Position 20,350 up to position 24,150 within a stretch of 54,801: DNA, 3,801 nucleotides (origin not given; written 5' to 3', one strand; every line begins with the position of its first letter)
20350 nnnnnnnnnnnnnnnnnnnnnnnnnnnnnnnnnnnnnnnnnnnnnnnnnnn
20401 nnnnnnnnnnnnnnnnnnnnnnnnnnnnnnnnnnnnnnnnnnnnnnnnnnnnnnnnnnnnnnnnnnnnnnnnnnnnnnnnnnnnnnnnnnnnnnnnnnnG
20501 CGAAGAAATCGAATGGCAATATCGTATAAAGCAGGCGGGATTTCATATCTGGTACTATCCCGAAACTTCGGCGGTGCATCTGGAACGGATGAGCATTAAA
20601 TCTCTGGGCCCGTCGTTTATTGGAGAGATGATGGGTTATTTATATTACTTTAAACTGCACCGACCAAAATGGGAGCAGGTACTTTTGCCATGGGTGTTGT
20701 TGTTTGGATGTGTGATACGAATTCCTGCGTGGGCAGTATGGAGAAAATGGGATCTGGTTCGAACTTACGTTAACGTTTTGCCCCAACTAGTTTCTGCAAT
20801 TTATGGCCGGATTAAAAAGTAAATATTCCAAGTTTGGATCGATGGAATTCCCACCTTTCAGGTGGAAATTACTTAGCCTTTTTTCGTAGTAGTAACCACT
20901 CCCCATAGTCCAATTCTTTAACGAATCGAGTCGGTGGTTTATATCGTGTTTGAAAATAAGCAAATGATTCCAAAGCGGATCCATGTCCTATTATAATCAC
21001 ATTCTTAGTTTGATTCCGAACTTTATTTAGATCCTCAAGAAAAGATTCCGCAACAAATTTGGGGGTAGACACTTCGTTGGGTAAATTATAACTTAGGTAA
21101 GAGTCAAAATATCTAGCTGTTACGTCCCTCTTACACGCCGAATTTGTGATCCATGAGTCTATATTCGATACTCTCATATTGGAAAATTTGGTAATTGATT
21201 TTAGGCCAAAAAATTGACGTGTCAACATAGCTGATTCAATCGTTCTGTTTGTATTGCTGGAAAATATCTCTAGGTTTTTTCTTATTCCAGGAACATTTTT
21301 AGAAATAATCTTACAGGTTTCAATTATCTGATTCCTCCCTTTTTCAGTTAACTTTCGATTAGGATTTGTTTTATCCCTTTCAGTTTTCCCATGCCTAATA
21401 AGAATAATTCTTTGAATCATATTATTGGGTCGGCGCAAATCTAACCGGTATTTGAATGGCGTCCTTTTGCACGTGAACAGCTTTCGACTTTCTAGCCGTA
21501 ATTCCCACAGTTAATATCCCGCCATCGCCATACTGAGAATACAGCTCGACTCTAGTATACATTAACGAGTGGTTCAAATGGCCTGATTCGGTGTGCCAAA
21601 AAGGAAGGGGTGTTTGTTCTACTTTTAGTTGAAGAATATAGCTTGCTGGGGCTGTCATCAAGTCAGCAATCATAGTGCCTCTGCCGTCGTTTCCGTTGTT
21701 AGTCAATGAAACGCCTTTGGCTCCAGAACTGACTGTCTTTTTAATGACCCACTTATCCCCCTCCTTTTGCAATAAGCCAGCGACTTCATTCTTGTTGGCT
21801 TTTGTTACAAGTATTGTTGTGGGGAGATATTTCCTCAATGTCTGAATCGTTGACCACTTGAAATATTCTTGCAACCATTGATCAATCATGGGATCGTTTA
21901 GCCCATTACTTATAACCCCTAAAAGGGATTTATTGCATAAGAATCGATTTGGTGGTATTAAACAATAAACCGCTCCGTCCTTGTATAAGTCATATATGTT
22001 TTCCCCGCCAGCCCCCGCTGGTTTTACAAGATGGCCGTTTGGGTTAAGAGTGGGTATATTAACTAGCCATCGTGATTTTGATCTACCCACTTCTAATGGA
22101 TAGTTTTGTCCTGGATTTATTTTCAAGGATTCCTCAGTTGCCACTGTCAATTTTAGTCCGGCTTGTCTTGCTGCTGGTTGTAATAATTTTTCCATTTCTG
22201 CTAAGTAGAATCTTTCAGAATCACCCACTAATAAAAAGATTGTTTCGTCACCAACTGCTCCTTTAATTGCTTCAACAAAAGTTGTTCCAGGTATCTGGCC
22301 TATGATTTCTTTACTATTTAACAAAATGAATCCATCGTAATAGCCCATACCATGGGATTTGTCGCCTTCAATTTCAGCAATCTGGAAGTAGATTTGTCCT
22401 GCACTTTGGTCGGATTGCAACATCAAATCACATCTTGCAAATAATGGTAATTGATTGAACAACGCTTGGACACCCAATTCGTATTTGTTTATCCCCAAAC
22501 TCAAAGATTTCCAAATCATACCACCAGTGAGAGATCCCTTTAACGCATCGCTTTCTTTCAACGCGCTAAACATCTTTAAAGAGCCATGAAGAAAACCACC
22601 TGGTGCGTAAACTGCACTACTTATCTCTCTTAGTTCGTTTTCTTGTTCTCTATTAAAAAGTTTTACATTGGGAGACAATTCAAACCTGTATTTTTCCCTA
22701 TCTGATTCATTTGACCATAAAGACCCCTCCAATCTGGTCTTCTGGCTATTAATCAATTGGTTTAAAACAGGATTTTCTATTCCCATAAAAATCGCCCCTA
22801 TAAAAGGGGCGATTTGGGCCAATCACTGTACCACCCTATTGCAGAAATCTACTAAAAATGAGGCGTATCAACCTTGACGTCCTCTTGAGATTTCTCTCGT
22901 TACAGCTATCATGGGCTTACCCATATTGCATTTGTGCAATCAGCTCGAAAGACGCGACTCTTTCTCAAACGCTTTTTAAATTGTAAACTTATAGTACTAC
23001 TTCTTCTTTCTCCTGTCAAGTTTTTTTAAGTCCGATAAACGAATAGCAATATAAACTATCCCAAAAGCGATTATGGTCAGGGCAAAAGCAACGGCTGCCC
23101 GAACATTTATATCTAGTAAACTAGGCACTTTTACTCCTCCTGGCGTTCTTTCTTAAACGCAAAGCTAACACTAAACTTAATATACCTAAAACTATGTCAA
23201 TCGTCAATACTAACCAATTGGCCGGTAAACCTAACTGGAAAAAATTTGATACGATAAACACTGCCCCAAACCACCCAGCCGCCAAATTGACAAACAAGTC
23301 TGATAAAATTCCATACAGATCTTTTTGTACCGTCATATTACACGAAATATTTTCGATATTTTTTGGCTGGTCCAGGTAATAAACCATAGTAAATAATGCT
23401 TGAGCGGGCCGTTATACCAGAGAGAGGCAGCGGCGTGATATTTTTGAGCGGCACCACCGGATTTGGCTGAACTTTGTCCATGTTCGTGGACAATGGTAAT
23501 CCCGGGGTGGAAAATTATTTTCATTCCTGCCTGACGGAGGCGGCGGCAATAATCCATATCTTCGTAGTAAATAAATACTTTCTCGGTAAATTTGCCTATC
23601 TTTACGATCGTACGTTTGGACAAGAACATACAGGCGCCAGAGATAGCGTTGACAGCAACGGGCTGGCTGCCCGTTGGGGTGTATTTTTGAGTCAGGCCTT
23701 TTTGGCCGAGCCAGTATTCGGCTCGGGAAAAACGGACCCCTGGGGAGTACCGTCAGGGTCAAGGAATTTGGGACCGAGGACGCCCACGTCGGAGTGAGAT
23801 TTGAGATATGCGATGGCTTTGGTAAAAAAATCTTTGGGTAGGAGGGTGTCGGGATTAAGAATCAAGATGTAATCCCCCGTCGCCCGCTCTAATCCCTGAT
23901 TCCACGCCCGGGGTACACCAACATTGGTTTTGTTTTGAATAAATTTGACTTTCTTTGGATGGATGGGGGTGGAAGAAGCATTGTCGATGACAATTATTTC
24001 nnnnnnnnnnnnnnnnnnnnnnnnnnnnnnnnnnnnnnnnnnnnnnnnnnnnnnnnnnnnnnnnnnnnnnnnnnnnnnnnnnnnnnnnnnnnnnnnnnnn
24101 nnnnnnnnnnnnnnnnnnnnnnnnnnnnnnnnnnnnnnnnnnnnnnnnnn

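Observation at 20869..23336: AT-rich islet encoding a histidine phosphatase, a 466-aa ATP-grasp-like enzyme and two small TM peptides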

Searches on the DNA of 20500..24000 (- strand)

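Call 19: search_rna_families(source=window, start=20500, end=24000, threshold=evalue, max_evalue=1)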
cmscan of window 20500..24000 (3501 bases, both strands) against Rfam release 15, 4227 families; matches with E-value up to 1: 2.
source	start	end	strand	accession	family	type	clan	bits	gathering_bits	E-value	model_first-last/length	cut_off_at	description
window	22802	22978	-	RF00230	T-box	Cis-reg; leader;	-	43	93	1.9e-07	1-219/219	no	T-box leader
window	22789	22817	-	RF02677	NsiR4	Gene; sRNA;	-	20.2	40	0.29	37-65/65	no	Nitrogen stress-induced RNA 4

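Call 20: search_rna_families(source=window, start=22700, end=23100, threshold=evalue, max_evalue=0.01, show_alignments=1)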
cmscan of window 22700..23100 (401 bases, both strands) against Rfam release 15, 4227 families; matches with E-value up to 0.01: 1.
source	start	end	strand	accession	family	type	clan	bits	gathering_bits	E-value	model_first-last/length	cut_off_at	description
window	22802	22978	-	RF00230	T-box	Cis-reg; leader;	-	43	93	2.2e-08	1-219/219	no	T-box leader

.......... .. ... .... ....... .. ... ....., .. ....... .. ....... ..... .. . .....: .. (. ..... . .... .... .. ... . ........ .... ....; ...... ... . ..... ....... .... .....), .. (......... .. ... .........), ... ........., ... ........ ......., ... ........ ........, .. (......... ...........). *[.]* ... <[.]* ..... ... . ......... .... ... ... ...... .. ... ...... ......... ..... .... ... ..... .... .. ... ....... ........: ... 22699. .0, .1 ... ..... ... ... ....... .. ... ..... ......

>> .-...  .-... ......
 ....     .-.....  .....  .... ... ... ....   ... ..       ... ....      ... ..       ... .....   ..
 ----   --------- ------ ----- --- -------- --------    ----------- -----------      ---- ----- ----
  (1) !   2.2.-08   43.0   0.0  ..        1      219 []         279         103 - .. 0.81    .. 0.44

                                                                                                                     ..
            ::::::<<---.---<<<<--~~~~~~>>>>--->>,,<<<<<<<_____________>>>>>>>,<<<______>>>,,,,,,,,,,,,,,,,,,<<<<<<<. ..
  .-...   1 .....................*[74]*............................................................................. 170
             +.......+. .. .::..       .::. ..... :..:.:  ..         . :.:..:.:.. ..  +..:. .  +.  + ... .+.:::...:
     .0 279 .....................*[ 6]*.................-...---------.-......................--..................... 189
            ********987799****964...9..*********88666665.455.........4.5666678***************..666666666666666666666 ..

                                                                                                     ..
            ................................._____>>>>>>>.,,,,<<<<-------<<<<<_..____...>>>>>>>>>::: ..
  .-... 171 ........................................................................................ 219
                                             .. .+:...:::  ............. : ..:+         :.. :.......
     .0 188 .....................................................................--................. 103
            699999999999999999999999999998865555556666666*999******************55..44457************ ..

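Call 21: search_rna_families(sources=[L001, L003, L005, L006, L007], threshold=evalue, max_evalue=0.1)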
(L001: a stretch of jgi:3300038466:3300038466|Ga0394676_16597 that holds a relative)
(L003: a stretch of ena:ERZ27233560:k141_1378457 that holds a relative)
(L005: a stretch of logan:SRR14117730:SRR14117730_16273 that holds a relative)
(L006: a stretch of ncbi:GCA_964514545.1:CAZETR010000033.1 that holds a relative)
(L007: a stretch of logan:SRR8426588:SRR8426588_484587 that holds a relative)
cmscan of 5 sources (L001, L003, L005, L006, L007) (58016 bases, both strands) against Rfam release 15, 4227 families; matches with E-value up to 0.1: 3.
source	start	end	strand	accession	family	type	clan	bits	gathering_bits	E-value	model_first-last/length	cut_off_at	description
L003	13241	13312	-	RF00005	tRNA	Gene; tRNA;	CL00001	59.7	29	1.9e-10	1-71/71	no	tRNA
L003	5329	5509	+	RF00230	T-box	Cis-reg; leader;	-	49.7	93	6.1e-08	1-219/219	no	T-box leader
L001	5717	5951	+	RF00230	T-box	Cis-reg; leader;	-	36.7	93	0.00014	1-219/219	no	T-box leader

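Call 30: search_rna_families(sources=[L001, L003], threshold=evalue, max_evalue=0.001, show_alignments=3)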
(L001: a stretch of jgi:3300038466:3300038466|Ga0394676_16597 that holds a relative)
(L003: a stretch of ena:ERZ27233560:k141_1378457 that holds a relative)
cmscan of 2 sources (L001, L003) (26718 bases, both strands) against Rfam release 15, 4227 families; matches with E-value up to 0.001: 3.
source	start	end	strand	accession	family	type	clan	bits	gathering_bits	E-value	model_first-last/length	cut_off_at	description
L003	13241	13312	-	RF00005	tRNA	Gene; tRNA;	CL00001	59.7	29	8.7e-11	1-71/71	no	tRNA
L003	5329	5509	+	RF00230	T-box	Cis-reg; leader;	-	49.7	93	2.8e-08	1-219/219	no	T-box leader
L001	5717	5951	+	RF00230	T-box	Cis-reg; leader;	-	36.7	93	6.2e-05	1-219/219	no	T-box leader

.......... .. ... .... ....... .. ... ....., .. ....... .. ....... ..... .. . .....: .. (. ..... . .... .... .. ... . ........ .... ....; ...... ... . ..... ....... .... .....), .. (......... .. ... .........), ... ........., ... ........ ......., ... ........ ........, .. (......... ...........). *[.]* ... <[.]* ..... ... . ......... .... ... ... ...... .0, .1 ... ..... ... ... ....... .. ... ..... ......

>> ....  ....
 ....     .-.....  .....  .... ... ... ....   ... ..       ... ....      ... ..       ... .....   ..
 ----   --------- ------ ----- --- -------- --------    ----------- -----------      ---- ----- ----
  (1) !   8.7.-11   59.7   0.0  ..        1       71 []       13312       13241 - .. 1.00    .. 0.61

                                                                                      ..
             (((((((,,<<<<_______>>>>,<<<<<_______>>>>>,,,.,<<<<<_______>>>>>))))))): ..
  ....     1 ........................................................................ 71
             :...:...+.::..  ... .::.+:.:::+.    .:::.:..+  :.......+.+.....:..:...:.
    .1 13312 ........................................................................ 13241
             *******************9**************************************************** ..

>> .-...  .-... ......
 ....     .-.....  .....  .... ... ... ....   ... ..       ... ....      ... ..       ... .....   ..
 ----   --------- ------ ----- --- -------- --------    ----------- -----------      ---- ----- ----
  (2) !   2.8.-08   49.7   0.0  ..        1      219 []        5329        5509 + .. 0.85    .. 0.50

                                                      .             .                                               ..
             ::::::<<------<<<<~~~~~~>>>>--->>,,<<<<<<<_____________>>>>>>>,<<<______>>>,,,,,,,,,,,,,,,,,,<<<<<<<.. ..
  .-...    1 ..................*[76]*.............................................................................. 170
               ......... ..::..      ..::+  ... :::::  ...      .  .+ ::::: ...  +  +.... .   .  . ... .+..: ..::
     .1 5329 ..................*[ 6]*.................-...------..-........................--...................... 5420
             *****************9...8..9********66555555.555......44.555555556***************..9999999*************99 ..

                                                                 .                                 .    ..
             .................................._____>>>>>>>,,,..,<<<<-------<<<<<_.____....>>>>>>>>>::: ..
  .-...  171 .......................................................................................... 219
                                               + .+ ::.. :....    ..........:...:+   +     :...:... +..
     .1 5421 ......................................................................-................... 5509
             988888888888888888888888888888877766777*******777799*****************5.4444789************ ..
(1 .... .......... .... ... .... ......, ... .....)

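Call 40: search_rna_families(sources=[L028, L005, L006], threshold=evalue, max_evalue=1, show_alignments=2)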
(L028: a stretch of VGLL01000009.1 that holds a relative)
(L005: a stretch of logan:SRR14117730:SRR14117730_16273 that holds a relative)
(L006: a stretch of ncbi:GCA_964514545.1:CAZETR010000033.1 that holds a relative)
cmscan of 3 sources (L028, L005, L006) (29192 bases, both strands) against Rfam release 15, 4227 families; matches with E-value up to 1: 3.
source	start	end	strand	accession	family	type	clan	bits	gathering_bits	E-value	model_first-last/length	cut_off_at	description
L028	3873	4205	+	RF00230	T-box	Cis-reg; leader;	-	62.1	93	2.1e-11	1-219/219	no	T-box leader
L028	4255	4339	+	RF00005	tRNA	Gene; tRNA;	CL00001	48.5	29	1.2e-07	1-71/71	no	tRNA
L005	3316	3346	-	RF00489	ctRNA_p42d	Gene; antisense;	-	25.3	50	0.16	1-46/46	no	ctRNA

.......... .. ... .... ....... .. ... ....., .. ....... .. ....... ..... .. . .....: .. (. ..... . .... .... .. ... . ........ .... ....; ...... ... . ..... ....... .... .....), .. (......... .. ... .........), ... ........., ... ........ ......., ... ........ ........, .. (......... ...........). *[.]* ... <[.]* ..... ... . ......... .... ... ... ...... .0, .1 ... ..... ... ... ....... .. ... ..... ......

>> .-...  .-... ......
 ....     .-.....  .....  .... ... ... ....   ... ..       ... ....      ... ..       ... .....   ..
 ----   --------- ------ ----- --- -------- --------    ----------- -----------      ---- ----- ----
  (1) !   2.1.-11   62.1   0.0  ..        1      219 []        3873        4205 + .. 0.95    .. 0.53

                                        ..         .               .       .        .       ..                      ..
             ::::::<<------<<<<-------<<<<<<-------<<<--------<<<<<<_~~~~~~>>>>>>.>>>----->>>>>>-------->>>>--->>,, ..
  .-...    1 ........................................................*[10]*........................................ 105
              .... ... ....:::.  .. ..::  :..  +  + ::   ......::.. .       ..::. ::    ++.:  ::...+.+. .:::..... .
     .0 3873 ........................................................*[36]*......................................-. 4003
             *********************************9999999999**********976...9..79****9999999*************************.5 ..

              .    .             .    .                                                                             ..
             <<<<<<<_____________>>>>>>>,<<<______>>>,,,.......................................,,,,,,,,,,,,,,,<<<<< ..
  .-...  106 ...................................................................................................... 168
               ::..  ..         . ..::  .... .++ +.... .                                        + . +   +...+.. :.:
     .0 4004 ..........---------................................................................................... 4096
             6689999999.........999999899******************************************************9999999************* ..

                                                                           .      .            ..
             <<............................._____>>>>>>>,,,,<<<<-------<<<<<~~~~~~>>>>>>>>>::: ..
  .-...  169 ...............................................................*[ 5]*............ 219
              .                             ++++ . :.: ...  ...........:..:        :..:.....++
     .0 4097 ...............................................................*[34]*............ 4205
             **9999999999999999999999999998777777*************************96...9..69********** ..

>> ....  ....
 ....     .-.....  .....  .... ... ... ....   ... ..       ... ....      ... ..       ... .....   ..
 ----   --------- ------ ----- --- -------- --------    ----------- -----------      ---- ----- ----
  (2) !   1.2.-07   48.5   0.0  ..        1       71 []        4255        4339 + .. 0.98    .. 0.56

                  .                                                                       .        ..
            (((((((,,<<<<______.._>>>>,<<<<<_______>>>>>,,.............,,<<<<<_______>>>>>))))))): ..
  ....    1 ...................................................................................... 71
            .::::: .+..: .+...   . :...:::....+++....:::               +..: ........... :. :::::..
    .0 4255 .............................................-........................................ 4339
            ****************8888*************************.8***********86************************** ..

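Call 89: search_rna_families(sources=[L013, L014, L015, L016, L017, L018, L019, L020, L021, L022, L023, L024, L025], threshold=gathering)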
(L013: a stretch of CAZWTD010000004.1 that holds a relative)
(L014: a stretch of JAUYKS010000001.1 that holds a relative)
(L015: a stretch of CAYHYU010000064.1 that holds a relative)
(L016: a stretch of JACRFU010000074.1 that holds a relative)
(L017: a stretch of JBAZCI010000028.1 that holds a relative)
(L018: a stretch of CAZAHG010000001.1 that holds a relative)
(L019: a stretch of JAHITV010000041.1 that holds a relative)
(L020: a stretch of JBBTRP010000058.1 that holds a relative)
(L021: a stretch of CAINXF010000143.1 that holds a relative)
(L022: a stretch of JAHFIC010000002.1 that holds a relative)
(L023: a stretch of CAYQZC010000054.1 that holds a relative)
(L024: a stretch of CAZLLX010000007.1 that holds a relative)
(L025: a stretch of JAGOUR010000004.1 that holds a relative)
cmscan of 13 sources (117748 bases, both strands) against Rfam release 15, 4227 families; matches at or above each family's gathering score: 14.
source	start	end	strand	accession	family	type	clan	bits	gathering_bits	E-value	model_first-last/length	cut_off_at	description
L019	10386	10629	-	RF02541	LSU_rRNA_bacteria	Gene; rRNA;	CL00112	209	50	2.4e-64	2424-2925/2925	5'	Bacterial large subunit ribosomal RNA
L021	1259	1648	-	RF00023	tmRNA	Gene;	CL00001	91.7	47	4.4e-34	1-374/374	no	transfer-messenger RNA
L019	8982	9096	-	RF00001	5S_rRNA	Gene; rRNA;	CL00113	85.9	38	1.2e-16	1-120/120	no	5S ribosomal RNA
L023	526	599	+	RF00005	tRNA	Gene; tRNA;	CL00001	75.1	29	2.3e-14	1-71/71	no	tRNA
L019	2549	2622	+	RF00005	tRNA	Gene; tRNA;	CL00001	73.4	29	6.9e-14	1-71/71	no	tRNA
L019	1994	2067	+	RF00005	tRNA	Gene; tRNA;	CL00001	71.9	29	1.8e-13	1-71/71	no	tRNA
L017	3202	3600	-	RF00023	tmRNA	Gene;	CL00001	69.8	47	7.4e-25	1-374/374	no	transfer-messenger RNA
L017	1474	1548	-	RF00005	tRNA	Gene; tRNA;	CL00001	65.4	29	1.1e-11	1-71/71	no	tRNA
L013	1915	2316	-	RF00023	tmRNA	Gene;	CL00001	61.7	47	2e-21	1-374/374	no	transfer-messenger RNA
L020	6486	6559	+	RF00005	tRNA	Gene; tRNA;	CL00001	59.8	29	3.6e-10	1-71/71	no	tRNA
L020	1089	1172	+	RF00005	tRNA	Gene; tRNA;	CL00001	57.7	29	1.4e-09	1-71/71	no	tRNA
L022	1364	1447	+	RF00005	tRNA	Gene; tRNA;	CL00001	56.9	29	2.4e-09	1-71/71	no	tRNA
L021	4043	4115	+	RF00005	tRNA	Gene; tRNA;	CL00001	54.9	29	8e-09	1-71/71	no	tRNA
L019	1783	1867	+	RF00005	tRNA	Gene; tRNA;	CL00001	51.5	29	7.3e-08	1-71/71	no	tRNA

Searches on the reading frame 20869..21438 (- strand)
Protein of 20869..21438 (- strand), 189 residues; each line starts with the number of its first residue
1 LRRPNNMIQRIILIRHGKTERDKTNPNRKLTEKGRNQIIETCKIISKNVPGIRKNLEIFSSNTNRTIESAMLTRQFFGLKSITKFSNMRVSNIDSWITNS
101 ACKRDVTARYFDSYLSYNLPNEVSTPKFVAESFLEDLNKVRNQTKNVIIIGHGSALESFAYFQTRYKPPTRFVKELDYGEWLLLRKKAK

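Call 3: search_protein_families(library=pfam, proteins=[window:20869-21438:-], max_evalue=1)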
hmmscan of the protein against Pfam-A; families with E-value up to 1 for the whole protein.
window:20869-21438:- (189 aa): 3 families
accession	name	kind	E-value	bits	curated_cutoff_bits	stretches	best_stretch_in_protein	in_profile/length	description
PF00300.27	His_Phos_1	-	1.5e-06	28.4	21.7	1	11-159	1-154/194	Histidine phosphatase superfamily (branch 1)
PF00328.27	His_Phos_2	-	0.0099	15.8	23.6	1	54-117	93-163/354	Histidine phosphatase superfamily (branch 2)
PF18930.5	DUF5679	-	0.23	12.1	27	1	18-43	6-31/40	Domain of unknown function (DUF5679)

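Call 4: search_protein_families(library=ncbifam, proteins=[window:20869-21438:-], max_evalue=1)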
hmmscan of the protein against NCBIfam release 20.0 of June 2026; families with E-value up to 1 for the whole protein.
window:20869-21438:- (189 aa): 10 families
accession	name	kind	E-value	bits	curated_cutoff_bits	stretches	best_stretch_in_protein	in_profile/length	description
TIGR03162.1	ribazole_cobC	equivalog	6.4e-06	25.7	162.9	1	11-183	1-175/176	alpha-ribazole phosphatase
TIGR00249.1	sixA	equivalog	0.00023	21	74.5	1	10-68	2-58/154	phosphohistidine phosphatase SixA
NF011945.0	PRK15416.1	subfamily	0.00028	20.5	142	1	11-72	57-118/201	lipopolysaccharide core heptose(II)-phosphate phosphatase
NF005567.0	PRK07238.1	equivalog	0.0019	17.6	326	1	9-148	178-313/378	bifunctional RNase H/acid phosphatase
NF038349.1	dPGM_arch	equivalog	0.007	16.3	225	1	11-83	1-74/194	2,3-diphosphoglycerate-dependent phosphoglycerate mutase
NF009993.0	PRK13462.1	equivalog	0.011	15.4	226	1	9-72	6-71/203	acid phosphatase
NF010718.0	PRK14120.1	equivalog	0.056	12.7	366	1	7-74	3-72/249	phosphoglyceromutase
TIGR02329.1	propionate_PrpR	equivalog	0.059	12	499.2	1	80-167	33-120/526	propionate catabolism operon regulatory protein PrpR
NF010713.0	PRK14115.1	equivalog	0.069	12.4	305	0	9-48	2-46/248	2,3-diphosphoglycerate-dependent phosphoglycerate mutase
NF010715.0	PRK14117.1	equivalog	0.12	11.8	421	1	10-73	3-68/230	phosphoglycerate mutase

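Call 81: search_solved_structures(query=window:20869-21420:-, max_evalue=0.01, show_alignments=1)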
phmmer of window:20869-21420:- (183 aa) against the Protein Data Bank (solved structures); distinct sequences matched with E-value up to 0.01: 0.
